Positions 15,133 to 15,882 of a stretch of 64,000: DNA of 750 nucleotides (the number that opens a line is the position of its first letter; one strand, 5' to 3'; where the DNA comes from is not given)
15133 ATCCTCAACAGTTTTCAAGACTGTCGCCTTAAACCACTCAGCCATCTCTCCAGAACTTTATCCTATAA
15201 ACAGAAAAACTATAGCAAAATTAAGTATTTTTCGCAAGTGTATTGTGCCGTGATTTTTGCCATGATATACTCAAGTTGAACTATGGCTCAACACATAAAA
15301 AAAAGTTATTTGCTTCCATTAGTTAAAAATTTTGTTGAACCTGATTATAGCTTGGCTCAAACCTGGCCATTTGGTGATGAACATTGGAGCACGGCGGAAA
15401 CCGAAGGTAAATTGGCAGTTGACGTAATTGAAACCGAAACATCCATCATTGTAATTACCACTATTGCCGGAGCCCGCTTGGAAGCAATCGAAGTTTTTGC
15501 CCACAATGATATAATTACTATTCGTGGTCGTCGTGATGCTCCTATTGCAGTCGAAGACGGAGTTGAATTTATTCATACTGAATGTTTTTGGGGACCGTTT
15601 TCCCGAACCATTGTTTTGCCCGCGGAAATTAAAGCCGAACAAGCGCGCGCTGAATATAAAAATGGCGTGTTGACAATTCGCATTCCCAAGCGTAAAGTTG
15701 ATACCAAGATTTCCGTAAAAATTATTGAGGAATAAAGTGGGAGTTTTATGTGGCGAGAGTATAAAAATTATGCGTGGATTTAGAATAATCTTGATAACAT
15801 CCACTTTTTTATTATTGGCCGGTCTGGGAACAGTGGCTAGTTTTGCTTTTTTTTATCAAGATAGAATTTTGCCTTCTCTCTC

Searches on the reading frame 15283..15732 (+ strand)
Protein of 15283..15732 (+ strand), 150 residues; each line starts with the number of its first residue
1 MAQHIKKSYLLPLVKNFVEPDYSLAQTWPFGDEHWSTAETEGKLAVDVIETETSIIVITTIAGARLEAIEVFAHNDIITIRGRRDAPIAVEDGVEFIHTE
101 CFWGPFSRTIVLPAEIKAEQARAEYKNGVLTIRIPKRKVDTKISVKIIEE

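Call 91: search_protein_families(library=pfam, proteins=[window:15283-15732:+], max_evalue=0.001)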
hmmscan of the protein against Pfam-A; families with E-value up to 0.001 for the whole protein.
window:15283-15732:+ (150 aa): 2 families
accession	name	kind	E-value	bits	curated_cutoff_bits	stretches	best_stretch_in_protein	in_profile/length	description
PF00011.27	HSP20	-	5.3e-14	52.6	20.8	1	48-148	2-99/102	Hsp20/alpha crystallin family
PF17886.7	ArsA_HSP20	-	0.00053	20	22.5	1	104-133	32-62/63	HSP20-like domain found in ArsA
